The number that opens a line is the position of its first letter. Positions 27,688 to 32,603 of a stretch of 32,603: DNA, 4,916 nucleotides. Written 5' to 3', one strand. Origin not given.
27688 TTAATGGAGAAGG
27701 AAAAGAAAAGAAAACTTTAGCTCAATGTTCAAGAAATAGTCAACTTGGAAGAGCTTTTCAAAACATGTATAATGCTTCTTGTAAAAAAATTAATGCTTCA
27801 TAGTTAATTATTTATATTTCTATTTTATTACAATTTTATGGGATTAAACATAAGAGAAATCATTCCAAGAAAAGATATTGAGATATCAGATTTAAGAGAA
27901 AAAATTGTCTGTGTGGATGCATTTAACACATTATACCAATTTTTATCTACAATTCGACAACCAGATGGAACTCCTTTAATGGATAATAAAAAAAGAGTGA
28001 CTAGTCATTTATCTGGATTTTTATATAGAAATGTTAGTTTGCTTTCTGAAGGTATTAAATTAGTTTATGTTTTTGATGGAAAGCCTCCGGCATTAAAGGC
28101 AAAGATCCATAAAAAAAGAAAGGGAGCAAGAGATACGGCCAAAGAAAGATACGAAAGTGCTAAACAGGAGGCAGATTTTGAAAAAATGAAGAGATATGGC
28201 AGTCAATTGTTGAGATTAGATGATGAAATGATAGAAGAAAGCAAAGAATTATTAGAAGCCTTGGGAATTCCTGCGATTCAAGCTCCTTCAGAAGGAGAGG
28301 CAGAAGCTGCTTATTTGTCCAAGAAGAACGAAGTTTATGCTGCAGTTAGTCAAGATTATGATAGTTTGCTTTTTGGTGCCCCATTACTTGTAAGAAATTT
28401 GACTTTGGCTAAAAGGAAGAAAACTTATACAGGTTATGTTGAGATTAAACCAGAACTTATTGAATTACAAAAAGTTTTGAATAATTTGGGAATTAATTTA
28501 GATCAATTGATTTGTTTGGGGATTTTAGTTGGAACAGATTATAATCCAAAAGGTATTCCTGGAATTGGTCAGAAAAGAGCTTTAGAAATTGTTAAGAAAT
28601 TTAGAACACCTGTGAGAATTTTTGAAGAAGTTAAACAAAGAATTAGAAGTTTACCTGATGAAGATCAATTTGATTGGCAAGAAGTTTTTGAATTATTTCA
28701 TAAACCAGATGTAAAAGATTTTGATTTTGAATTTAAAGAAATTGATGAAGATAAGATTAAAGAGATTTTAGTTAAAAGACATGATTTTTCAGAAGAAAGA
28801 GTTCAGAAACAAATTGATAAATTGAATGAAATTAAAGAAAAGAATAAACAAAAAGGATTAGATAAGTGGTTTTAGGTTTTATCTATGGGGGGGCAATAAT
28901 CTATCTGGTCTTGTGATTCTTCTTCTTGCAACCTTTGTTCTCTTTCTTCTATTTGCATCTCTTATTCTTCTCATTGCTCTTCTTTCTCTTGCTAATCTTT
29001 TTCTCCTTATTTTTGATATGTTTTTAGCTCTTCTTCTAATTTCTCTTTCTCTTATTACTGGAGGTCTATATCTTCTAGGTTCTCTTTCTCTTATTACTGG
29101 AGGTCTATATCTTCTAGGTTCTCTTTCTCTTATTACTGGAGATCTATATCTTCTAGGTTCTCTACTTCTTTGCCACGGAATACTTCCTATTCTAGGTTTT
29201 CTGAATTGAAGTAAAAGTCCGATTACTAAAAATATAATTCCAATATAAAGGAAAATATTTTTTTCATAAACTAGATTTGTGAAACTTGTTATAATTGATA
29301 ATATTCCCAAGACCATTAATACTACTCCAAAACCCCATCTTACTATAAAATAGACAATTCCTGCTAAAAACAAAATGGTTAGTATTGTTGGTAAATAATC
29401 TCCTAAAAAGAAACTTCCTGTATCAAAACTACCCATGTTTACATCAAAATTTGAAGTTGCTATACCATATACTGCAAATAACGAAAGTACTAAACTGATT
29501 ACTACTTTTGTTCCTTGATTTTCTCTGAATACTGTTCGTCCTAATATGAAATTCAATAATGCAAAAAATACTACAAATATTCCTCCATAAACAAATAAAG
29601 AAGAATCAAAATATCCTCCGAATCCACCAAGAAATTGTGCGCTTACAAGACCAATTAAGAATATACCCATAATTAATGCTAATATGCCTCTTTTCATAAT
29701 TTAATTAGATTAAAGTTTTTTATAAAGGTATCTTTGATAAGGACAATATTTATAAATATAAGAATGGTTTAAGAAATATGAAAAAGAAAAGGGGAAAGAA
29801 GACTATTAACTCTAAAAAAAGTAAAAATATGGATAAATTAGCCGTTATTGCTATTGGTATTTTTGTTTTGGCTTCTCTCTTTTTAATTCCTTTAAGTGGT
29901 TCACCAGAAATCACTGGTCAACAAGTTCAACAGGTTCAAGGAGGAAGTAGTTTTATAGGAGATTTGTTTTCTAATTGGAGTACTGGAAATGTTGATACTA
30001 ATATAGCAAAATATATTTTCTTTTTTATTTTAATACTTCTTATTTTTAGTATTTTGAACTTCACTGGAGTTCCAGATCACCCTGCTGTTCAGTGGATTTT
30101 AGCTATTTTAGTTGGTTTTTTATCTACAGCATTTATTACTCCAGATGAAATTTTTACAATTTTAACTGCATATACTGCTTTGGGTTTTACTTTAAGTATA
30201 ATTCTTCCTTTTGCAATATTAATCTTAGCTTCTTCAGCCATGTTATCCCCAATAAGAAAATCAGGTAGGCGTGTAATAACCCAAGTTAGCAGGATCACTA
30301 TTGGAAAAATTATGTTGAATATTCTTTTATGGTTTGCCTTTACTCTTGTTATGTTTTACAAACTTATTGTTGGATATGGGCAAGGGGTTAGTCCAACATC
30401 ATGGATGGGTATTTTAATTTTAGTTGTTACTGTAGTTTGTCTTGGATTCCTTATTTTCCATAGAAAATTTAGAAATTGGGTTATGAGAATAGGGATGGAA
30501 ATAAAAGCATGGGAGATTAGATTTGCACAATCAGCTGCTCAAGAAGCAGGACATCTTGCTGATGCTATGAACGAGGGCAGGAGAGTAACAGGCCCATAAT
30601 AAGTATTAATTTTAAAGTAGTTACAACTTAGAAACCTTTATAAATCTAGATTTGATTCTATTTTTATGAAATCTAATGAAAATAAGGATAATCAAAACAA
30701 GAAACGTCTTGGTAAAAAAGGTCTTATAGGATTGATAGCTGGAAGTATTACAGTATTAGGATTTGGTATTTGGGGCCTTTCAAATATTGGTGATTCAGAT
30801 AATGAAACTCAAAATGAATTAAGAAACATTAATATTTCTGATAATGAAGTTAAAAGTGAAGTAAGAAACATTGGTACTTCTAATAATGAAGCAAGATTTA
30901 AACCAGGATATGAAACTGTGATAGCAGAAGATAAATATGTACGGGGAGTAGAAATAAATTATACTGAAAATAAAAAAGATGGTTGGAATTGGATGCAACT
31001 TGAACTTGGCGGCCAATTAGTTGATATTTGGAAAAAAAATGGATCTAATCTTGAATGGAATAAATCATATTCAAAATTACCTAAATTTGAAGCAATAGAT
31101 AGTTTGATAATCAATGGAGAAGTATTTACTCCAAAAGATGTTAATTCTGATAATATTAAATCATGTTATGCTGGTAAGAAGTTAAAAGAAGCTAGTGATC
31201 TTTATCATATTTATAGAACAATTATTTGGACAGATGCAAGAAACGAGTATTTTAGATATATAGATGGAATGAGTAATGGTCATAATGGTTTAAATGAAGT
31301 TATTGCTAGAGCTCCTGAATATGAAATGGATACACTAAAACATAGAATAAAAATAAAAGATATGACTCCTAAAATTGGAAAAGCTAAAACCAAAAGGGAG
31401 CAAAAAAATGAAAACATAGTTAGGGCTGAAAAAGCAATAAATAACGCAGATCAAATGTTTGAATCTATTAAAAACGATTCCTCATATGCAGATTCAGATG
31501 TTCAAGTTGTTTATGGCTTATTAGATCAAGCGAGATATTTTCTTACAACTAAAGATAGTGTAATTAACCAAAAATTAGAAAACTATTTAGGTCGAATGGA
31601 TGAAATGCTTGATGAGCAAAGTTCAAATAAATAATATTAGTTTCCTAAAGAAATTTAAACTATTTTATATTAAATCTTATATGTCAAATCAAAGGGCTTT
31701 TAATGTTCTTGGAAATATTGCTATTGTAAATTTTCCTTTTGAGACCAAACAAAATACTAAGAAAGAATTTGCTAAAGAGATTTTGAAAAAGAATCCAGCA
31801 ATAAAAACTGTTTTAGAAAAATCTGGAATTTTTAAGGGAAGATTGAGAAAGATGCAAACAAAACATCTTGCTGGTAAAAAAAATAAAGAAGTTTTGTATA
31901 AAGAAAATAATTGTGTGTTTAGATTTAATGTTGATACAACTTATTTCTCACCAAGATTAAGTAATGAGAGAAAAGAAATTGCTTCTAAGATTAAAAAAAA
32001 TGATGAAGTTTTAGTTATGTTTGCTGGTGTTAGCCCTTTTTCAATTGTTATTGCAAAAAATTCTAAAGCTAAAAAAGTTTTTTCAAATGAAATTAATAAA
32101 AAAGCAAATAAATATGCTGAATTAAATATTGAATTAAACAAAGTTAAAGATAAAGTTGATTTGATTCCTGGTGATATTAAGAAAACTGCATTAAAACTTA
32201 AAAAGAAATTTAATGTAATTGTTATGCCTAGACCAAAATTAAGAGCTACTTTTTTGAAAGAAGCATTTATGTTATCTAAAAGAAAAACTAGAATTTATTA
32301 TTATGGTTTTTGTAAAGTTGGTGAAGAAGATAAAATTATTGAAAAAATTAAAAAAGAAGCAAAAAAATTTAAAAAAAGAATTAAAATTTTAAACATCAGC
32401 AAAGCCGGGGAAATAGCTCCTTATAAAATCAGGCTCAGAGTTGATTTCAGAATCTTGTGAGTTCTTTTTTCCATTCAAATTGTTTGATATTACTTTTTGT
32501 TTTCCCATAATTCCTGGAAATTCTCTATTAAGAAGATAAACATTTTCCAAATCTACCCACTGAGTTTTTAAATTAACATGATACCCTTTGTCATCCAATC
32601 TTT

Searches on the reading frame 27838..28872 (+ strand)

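Call 14: search_protein_families(library=pfam, proteins=[window:27838-28872:+], max_evalue=0.001)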
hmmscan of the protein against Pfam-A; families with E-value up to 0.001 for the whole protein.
window:27838-28872:+ (345 aa): 2 families
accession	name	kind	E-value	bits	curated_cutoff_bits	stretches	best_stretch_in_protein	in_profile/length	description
PF00867.23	XPG_I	-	3.1e-27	95.2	24.9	1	143-234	1-89/89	XPG I-region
PF00752.23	XPG_N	-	2.5e-15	57.2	22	1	12-100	17-100/101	XPG N-terminal domain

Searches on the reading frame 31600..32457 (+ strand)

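Call 15: search_protein_families(library=pfam, proteins=[window:31600-32457:+], max_evalue=0.001)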
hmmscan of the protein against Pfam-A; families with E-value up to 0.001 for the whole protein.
window:31600-32457:+ (286 aa): 4 families
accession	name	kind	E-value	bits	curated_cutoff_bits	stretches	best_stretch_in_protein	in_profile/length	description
PF02475.24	TRM5-TYW2_MTfase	-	1e-36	126.8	28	1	100-260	3-162/164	TRM5/TYW2 methyltransferase domain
PF25133.1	TYW2_N_2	-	1.5e-09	38.2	27.7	1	31-94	18-78/79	TYW2 N-terminal domain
PF05175.20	MTS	-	1.4e-05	25.2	23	0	133-209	31-104/170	Methyltransferase small domain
PF02005.22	TRM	-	0.00057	19.6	27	1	93-209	15-126/376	N2,N2-dimethylguanosine tRNA methyltransferase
